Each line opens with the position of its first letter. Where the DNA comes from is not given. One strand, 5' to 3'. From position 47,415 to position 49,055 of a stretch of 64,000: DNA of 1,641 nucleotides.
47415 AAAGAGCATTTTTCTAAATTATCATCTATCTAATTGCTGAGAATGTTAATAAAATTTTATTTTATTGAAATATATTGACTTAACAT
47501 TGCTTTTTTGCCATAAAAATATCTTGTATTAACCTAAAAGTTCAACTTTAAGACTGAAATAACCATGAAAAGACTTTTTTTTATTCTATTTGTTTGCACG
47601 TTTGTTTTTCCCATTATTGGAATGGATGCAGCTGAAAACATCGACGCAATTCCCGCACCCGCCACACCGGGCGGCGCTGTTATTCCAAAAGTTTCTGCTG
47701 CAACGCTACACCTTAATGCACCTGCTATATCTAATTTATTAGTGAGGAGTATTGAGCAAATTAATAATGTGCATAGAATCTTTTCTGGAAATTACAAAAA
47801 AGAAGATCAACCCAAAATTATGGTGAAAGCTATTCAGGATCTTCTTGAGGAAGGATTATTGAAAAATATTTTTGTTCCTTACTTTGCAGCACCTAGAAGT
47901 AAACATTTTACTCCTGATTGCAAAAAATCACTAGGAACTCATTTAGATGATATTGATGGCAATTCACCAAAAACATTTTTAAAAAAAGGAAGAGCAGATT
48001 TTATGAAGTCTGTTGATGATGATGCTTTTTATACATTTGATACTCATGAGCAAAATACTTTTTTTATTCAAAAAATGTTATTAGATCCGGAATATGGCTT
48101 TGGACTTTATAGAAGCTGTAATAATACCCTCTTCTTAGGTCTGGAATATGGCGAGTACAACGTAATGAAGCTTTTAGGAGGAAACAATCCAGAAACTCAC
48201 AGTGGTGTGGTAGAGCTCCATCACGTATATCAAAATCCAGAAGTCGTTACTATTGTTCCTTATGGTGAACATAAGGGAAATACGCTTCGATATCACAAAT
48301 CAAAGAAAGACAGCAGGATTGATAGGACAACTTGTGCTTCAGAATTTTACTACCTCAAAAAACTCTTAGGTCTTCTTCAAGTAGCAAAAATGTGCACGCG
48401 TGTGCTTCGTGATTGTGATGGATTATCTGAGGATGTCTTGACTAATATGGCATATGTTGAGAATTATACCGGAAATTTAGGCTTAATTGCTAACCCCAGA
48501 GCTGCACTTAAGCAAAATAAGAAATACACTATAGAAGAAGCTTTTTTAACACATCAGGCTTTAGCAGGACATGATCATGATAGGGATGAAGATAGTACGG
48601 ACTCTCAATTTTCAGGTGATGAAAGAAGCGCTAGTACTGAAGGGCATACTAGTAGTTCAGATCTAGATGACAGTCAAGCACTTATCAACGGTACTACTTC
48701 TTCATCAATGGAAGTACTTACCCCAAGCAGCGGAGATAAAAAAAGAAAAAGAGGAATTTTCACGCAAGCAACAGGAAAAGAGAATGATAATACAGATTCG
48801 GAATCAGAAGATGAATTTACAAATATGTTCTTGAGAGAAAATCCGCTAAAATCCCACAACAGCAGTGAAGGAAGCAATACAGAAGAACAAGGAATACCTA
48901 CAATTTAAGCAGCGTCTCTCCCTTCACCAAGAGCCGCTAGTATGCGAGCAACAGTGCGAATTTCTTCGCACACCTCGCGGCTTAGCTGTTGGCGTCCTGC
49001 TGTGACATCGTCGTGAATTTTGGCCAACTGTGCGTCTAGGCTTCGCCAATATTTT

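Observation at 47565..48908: Secreted LHH/HNH-type nuclease candidate with an NLS-like KKRKR motif and no immunity gene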

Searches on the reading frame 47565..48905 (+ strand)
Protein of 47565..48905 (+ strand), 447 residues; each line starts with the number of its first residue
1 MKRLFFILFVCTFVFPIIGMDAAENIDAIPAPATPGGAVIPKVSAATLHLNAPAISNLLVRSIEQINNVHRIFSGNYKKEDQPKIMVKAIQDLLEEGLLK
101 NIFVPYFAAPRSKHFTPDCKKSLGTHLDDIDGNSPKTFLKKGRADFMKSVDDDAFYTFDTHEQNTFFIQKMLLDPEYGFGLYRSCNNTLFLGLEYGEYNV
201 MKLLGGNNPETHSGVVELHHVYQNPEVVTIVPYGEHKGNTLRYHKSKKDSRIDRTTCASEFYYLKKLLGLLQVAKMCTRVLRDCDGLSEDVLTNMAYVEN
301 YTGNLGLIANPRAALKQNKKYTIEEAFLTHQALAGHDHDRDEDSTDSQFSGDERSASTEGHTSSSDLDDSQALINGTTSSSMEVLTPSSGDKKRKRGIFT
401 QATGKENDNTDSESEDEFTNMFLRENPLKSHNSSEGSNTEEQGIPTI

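Call 3: search_protein_families(library=pfam, proteins=[window:47565-48905:+], max_evalue=10)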
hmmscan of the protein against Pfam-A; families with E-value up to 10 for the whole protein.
window:47565-48905:+ (447 aa): 1 family
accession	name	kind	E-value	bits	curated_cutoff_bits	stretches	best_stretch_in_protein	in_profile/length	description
PF14411.12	LHH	-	0.027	15.1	23.3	1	206-256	9-61/76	A nuclease of the HNH/ENDO VII superfamily with conserved LHH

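Call 4: search_protein_families(library=ncbifam, proteins=[window:47565-48905:+], max_evalue=10)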
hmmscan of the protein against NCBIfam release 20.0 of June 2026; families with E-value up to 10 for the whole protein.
window:47565-48905:+ (447 aa): 0 families

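Call 5: search_solved_structures(query=window:47565-48905:+, max_evalue=10, show_alignments=2)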
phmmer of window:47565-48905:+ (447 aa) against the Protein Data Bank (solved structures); distinct sequences matched with E-value up to 10: 3.
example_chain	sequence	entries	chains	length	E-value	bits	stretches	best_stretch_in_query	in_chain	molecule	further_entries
9p5i_A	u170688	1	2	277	1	11.2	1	135-206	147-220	Dihydropteroate synthase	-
1aj0_A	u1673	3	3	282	1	11.2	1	135-206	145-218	DIHYDROPTEROATE SYNTHASE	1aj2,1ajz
5u0v_A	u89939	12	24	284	1.1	11.1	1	135-206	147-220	Dihydropteroate synthase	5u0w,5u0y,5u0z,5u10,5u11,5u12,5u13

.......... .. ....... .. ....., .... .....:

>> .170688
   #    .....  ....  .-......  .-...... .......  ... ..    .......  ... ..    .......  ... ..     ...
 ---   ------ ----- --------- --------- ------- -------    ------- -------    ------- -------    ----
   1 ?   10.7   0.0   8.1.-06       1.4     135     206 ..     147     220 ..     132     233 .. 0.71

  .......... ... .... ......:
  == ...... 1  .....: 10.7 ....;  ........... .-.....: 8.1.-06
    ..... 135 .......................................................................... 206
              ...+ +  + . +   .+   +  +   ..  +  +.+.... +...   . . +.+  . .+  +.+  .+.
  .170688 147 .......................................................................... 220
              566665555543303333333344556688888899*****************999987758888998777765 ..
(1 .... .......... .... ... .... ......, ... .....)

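Call 6: find_homologous_proteins(query=window:47565-48905:+, max_evalue=0.01)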
Query window:47565-48905:+ (447 aa): 10 proteins with E <= 0.01 among 5699 candidates.
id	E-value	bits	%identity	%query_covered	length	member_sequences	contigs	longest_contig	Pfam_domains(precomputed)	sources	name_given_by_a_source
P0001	0.0e+0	1021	100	100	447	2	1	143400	-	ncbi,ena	-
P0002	5.5e-193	660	80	82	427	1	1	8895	-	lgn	-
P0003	3.8e-174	597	68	97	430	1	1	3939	-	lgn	-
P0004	1.2e-132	461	51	94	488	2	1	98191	-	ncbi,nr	ncbi:MAG: hypothetical protein KBD04_04025 [Proteobacteria bacterium]|nr:hypothetical protein [Pseud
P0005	1.8e-131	457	57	82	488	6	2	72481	-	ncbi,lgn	-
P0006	2.3e-130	453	54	93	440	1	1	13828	PF14411.13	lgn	-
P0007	3.3e-129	449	56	82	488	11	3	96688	-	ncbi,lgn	-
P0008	6.4e-128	445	51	93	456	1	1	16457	-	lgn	-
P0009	1.3e-101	359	56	68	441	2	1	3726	-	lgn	-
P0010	8.9e-68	247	46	62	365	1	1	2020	-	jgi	jgi:hypothetical protein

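Call 9: search_protein_families(library=pfam, alignment_id=A1, max_evalue=1)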
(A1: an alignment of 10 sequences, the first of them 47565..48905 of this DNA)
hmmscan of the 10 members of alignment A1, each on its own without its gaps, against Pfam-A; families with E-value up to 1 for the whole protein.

A. member 1, window:47565-48905:+ (447 aa): 1 family
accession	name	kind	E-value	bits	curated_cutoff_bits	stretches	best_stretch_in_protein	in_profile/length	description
PF14411.12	LHH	-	0.027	15.1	23.3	1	206-256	9-61/76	A nuclease of the HNH/ENDO VII superfamily with conserved LHH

B. families by the number of members that match (of 10 scanned): 3 families
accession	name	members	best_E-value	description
PF14411.12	LHH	7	0.00043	A nuclease of the HNH/ENDO VII superfamily with conserved LHH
PF15748.10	CCSAP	1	0.018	Centriole, cilia and spindle-associated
PF24406.1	nSTAND_NTPase4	1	0.095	Novel STAND NTPase 4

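Call 10: find_encoding_contigs(protein=P0001, flank=10000, max_places=3)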
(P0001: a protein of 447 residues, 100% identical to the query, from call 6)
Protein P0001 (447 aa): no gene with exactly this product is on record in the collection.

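Call 22: predict_structure(alignment_id=A1)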
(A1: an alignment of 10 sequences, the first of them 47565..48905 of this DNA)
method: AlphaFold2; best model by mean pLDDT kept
length: 447 residues; sequences in the alignment: 10
mean_pLDDT: 54.9   pTM: 0.56
mean pLDDT of the five models: 54.9, 54.3, 52.7, 52.7, 51.0
residues with pLDDT >= 90: 58; 70-90: 95; 50-70: 66; < 50: 228
segments of 3 or more residues with pLDDT < 50: 1-40, 110-114, 129-140, 209-216, 234-255, 313-447
pLDDT, mean of each block of 10 residues (from residue 1): 44 32 28 33 81 95 94 86 89 88 77 47 51 40 60 78 78 78 61 66 69 45 60 48 42 54 86 94 92 95 70 45 43 32 25 24 26 24 23 25 26 28 27 25 29
secondary structure, 60 per line:
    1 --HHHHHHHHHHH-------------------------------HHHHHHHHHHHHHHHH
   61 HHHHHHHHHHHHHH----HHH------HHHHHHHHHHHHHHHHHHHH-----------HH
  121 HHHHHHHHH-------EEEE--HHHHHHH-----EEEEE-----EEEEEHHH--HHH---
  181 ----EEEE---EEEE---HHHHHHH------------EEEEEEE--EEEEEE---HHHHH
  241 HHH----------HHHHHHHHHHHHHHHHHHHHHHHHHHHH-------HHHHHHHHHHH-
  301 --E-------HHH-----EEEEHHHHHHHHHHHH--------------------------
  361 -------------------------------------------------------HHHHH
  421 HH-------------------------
elements in order: H3-13 H45-74 H88-107 H119-129 E137-140 H143-149 E155-159 E165-169 E185-188 E192-195 H199-205 E218-224 E227-232 H236-243 H254-281 H289-299 E319-322 H323-334 H416-422

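Call 28: list_cluster_members(proteins=[P0001, P0004, P0005, P0007, P0011, P0015, P0019])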
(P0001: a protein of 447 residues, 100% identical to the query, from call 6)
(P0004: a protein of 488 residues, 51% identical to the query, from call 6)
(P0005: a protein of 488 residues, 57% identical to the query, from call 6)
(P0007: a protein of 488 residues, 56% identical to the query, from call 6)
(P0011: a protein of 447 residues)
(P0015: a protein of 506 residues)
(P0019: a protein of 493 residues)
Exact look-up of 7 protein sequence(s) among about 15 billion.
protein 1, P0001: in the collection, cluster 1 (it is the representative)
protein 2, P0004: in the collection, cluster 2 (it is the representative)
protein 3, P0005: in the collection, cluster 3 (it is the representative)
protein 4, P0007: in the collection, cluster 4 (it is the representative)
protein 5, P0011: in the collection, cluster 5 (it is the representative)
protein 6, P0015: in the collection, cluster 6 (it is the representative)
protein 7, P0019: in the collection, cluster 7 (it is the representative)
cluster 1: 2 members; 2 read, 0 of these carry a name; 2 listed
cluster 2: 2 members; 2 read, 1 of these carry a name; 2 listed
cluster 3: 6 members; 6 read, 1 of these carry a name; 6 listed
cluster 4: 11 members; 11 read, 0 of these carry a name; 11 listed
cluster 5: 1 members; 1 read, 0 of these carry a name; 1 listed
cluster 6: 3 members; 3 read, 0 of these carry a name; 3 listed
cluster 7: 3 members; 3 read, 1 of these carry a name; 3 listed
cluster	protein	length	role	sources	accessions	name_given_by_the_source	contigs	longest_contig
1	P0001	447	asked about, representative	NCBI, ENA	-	-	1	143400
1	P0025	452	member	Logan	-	-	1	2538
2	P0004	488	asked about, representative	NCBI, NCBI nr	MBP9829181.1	MAG: hypothetical protein KBD04_04025 [Proteobacteria bacterium] | hypothetical protein [Pseudomonadota bacterium]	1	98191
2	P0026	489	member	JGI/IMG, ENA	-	-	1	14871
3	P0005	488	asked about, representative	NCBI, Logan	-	-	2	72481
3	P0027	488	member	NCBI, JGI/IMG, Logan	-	hypothetical protein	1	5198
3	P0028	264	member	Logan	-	-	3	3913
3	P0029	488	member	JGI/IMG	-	-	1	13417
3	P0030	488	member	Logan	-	-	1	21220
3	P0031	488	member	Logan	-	-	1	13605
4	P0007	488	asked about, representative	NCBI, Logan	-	-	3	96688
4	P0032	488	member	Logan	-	-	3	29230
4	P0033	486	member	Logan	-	-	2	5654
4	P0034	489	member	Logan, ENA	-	-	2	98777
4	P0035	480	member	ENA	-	-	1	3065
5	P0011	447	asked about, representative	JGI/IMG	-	-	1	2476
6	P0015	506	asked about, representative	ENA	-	-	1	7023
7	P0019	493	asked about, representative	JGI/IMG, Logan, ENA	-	-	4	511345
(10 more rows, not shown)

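Call 55: search_protein_families(library=pfam, proteins=[P0006], max_evalue=1)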
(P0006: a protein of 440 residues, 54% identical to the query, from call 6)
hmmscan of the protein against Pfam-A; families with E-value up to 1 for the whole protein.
P0006 (440 aa): 1 family
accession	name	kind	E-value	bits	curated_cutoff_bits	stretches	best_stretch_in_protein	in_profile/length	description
PF14411.12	LHH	-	0.00088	19.8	23.3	1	206-247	18-60/76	A nuclease of the HNH/ENDO VII superfamily with conserved LHH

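Call 62: find_encoding_contigs(protein=P0002, flank=5000, max_places=1)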
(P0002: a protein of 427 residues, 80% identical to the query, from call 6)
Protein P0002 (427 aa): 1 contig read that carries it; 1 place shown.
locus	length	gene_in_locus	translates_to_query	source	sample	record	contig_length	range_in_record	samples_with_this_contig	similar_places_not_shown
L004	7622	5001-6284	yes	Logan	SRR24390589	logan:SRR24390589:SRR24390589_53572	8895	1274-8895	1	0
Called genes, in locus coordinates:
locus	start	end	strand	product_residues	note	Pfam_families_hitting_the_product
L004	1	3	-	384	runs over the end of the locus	PF20510:HgmA_N, PF04209:HgmA_C (weak)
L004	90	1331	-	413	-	PF00375:SDF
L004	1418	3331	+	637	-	PF00501:AMP-binding, PF13193:AMP-binding_C (weak)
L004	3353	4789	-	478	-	PF00180:Iso_dh, PF18324:Isocitrate_DH_C_bact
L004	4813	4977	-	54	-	-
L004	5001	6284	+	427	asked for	-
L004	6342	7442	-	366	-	-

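Call 65: search_protein_families(library=padloc, proteins=[window:47565-48905:+], max_evalue=1)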
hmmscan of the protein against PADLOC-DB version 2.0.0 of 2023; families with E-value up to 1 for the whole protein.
window:47565-48905:+ (447 aa): 0 families

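Call 92: search_dna_similar(query=window:47565-48905:+, collection=phages, mode=protein, max_evalue=1, max_rows=10)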
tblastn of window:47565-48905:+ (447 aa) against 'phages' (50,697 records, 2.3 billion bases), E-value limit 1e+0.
No match.

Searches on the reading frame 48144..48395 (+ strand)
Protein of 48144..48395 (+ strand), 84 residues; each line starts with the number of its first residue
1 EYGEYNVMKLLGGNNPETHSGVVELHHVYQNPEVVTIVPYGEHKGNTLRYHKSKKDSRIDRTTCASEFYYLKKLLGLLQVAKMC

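Call 52: find_homologous_proteins(query=A5, max_evalue=10)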
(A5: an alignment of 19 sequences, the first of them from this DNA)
Query A5 (19 sequences): 41 candidates shared short words with the query, none scored E <= 10.

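Call 82: search_solved_structures(query=A5, max_evalue=10, show_alignments=3)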
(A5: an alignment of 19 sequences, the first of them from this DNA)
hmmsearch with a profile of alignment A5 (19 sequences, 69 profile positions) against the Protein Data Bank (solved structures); distinct sequences matched with E-value up to 10: 2.
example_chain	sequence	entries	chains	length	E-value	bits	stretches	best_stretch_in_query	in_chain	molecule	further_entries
8kc7_E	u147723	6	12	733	1.9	11.9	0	29-68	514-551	Transcriptional regulatory protein RCO1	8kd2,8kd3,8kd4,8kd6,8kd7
3jcs_g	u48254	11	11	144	4.8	10.6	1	40-63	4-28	ribosomal protein L33e | eL33 | Putative ribosomal protein l35a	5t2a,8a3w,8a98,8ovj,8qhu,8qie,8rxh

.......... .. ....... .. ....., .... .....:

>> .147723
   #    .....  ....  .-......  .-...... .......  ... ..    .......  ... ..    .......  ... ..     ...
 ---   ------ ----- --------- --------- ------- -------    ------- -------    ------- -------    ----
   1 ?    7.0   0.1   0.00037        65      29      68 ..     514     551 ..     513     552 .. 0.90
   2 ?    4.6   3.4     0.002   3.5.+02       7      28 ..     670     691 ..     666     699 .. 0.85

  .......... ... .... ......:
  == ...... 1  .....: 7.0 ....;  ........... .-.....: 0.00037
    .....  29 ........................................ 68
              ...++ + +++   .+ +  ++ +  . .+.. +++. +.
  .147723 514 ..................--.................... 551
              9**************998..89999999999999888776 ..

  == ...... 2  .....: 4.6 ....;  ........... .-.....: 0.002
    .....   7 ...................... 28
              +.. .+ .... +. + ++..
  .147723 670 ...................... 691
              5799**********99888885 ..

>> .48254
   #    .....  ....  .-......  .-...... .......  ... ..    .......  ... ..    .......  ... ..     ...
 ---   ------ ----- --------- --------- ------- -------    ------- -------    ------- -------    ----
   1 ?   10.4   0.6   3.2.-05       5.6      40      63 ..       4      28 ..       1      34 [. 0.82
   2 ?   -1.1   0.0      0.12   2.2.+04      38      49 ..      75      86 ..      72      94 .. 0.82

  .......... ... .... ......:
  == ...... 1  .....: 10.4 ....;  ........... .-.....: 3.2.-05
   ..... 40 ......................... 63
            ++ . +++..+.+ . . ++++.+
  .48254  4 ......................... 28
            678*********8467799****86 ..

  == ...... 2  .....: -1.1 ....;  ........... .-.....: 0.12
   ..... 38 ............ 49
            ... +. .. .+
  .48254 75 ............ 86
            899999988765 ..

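Call 91: search_dna_similar(query=window:48144-48395:+, collection=plasmids, mode=protein, max_evalue=10, max_rows=15)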
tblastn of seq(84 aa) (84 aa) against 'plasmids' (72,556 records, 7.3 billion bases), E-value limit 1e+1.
Records with a match: 1; places in all: 1; records where one place covers at least 80% of the query: 1.
Best place of each record, by identity: <60% 1.
By first word of the organism name: Enterococcus 1.
By predicted mobility (MOB-suite, as given by PLSDB): non-mobilizable 1.
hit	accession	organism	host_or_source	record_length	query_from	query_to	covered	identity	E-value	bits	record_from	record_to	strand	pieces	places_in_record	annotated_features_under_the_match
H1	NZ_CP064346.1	Enterococcus faecium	Homo sapiens,rectal swab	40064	3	70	81%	31.0%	9e+0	31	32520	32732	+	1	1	none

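Call 93: get_annotated_region(hit=H1, flank=3500)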
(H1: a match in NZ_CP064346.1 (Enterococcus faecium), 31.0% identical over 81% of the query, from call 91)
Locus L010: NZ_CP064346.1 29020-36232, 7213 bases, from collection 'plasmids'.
description: Enterococcus faecium strain VRE3363 plasmid unnamed3, complete sequence
organism: Enterococcus faecium (NCBI taxid 1352)
taxonomy: Bacteria; Bacillota; Bacilli; Lactobacillales; Enterococcaceae; Enterococcus; Enterococcus faecium
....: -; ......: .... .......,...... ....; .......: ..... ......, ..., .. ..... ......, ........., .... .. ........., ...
typing (MOB-suite, as given by PLSDB): non-mobilizable; replicon rep_cluster_1763,rep_cluster_889
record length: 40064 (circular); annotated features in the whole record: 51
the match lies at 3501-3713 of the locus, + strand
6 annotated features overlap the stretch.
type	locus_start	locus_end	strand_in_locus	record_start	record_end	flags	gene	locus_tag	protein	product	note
CDS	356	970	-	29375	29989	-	-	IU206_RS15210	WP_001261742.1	recombinase family protein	GO:0006310 - DNA recombination [Evidence IEA]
CDS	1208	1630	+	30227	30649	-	-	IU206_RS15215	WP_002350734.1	hypothetical protein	-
CDS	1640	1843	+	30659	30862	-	-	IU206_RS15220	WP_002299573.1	hypothetical protein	-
CDS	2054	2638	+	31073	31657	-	-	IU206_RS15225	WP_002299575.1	recombinase family protein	GO:0006310 - DNA recombination [Evidence IEA]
CDS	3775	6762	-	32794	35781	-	-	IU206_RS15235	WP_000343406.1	Tn3 family transposase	-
CDS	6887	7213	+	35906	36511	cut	-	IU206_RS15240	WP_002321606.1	recombinase family protein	GO:0006310 - DNA recombination [Evidence IEA]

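Call 95: search_protein_families(library=pfam, alignment_id=A5, max_evalue=10)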
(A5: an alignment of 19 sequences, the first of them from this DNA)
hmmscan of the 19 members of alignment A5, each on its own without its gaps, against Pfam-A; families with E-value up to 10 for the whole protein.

A. member 1, seq(69 aa): 1 family
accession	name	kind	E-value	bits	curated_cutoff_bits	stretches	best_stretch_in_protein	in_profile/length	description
PF14411.12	LHH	-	0.0014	19.2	23.3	1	11-63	7-61/76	A nuclease of the HNH/ENDO VII superfamily with conserved LHH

B. families by the number of members that match (of 19 scanned): 2 families
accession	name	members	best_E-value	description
PF14411.12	LHH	16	1.4e-06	A nuclease of the HNH/ENDO VII superfamily with conserved LHH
PF23256.1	CHX17_2nd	1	0.11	Plant cation/H(+) antiporter domain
